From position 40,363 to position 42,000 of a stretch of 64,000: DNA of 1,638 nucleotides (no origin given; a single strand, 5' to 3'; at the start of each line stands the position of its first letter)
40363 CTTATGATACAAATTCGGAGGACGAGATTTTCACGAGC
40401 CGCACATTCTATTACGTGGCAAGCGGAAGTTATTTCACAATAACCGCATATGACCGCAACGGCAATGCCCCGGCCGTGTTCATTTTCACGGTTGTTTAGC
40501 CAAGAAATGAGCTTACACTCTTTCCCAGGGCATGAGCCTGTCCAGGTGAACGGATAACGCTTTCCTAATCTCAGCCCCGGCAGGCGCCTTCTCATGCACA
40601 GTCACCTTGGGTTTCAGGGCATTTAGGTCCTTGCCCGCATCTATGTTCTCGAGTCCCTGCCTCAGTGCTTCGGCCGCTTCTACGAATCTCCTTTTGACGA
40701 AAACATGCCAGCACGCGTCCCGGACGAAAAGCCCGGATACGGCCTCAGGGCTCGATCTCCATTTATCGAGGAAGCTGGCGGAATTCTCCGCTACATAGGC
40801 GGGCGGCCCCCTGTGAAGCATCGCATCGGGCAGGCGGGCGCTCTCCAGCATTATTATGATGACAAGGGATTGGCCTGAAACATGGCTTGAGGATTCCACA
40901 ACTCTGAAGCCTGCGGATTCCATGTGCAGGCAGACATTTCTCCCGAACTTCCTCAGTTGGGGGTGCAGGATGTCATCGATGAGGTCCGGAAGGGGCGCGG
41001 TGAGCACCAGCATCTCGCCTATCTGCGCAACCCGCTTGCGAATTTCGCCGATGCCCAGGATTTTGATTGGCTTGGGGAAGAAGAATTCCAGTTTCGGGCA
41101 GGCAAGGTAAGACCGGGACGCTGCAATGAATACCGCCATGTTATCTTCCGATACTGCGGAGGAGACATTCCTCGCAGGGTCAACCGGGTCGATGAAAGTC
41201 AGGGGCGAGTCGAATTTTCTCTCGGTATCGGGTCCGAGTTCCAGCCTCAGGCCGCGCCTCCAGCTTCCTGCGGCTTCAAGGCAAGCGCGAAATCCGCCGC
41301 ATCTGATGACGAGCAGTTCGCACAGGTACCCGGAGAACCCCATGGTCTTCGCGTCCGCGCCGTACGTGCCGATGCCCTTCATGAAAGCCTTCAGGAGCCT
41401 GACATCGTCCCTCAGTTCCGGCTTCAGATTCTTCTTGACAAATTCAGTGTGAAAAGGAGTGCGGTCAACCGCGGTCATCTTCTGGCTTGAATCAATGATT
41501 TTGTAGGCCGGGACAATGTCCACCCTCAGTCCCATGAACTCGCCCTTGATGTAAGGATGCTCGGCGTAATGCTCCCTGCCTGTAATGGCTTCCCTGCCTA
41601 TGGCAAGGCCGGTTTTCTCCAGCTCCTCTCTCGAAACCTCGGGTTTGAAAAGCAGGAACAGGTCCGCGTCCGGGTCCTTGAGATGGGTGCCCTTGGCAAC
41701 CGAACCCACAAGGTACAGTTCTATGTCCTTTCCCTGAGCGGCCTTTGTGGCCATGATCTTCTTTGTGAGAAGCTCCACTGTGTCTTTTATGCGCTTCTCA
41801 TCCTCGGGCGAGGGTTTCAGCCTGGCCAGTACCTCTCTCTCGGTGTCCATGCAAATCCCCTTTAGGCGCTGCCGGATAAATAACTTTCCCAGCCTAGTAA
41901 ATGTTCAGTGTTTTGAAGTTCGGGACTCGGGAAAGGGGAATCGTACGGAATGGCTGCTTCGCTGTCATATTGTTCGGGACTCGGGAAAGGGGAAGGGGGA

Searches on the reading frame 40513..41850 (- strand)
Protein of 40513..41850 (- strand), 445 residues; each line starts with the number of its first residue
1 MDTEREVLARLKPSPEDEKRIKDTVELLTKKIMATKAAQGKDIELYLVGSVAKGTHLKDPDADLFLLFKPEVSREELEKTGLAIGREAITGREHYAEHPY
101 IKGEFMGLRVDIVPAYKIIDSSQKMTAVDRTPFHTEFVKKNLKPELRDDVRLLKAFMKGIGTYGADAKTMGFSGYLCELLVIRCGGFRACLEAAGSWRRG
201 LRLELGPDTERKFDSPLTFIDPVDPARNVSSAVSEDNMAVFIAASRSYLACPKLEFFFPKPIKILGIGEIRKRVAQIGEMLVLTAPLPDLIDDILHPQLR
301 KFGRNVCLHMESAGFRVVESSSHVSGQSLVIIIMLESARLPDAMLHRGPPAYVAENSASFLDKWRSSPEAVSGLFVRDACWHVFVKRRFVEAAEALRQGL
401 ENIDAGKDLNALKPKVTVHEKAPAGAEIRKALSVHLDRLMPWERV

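Call 12: search_protein_families(library=pfam, proteins=[window:40513-41850:-], max_evalue=0.001)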
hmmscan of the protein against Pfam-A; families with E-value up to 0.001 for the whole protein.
window:40513-41850:- (445 aa): 5 families
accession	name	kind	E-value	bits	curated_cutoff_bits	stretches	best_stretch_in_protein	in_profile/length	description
PF09249.16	tRNA_NucTransf2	-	3.1e-39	134.1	27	1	148-258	1-113/113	tRNA nucleotidyltransferase, second domain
PF21133.2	CAA_C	-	1.8e-21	76.8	22.2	1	285-410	10-132/144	CCA-adding enzyme, C-terminal domain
PF01909.29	NTP_transf_2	-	2.6e-15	57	21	1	38-134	13-93/93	Nucleotidyltransferase domain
PF22600.2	MTPAP-like_central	-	0.00016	22.2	27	1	6-75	7-72/139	Poly(A) RNA polymerase, mitochondrial-like, central palm domain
PF18144.7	SMODS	-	0.00085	20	26.5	0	7-121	10-136/164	Second Messenger Oligonucleotide or Dinucleotide Synthetase domain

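Call 30: find_encoding_contigs(protein=window:40513-41850:-, flank=10000, max_places=5)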
Protein window:40513-41850:- (445 aa): 6 contigs read that carry it; 5 places shown.
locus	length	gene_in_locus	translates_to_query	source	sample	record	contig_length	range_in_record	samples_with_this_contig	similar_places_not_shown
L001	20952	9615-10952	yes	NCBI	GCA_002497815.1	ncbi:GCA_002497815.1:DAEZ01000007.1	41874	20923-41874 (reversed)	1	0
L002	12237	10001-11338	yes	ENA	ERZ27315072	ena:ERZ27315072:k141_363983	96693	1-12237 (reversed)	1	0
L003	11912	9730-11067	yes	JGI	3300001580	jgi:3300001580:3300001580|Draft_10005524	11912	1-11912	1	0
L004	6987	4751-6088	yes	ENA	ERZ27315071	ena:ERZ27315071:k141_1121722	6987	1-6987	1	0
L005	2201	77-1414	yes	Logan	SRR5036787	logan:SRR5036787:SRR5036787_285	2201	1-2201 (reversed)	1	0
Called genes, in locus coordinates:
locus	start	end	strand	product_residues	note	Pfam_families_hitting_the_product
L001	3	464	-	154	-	?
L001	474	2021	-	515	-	PF02142:MGS, PF01808:AICARFT_IMPCHas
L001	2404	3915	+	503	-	PF13414:TPR_11, PF13424:TPR_12, PF00515:TPR_1, PF00515:TPR_1, PF07719:TPR_2, PF13181:TPR_8, PF14559:TPR_19, PF00515:TPR_1, +31 more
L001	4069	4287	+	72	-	-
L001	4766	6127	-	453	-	PF02517:Rce1-like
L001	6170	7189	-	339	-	PF12705:PDDEXK_1, PF01930:Cas_Cas4 (weak)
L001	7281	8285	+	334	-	PF01008:IF-2B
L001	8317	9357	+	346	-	PF01798:Nop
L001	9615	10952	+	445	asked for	PF01909:NTP_transf_2, PF09249:tRNA_NucTransf2, PF21133:CAA_C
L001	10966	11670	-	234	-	-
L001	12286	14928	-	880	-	PF07705:CARDB (faint), PF10633:NPCBM_assoc (faint)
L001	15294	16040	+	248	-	PF01135:PCMT, PF08704:GCD14, PF13847:Methyltransf_31, PF08241:Methyltransf_11 (weak), PF13649:Methyltransf_25 (weak)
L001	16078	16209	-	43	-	-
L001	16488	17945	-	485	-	PF02347:GDC-P, PF00266:Aminotran_5 (weak), PF21478:GcvP2_C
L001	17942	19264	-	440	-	PF02347:GDC-P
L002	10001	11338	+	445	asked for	PF01909:NTP_transf_2, PF09249:tRNA_NucTransf2, PF21133:CAA_C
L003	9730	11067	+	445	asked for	PF01909:NTP_transf_2, PF09249:tRNA_NucTransf2, PF21133:CAA_C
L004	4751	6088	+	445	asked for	PF01909:NTP_transf_2, PF09249:tRNA_NucTransf2, PF21133:CAA_C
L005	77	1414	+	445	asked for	PF01909:NTP_transf_2, PF09249:tRNA_NucTransf2, PF21133:CAA_C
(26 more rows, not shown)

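Call 41: list_cluster_members(proteins=[window:40513-41850:-, window:18528-31997:-, window:11843-18328:-, window:33520-34977:+])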
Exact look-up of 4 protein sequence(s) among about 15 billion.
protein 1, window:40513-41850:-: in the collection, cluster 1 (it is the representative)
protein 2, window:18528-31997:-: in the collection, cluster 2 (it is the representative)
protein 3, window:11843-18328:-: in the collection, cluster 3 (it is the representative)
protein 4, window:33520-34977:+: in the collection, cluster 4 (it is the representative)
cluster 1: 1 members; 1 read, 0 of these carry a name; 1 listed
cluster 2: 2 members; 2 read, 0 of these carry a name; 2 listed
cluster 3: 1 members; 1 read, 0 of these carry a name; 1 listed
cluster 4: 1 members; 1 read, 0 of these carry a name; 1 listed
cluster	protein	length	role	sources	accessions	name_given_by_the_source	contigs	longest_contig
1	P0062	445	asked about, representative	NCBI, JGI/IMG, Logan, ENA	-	-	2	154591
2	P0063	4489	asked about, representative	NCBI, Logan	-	-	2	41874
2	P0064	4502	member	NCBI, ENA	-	-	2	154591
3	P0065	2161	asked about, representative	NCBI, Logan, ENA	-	-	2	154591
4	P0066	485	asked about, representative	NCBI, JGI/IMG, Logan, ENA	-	-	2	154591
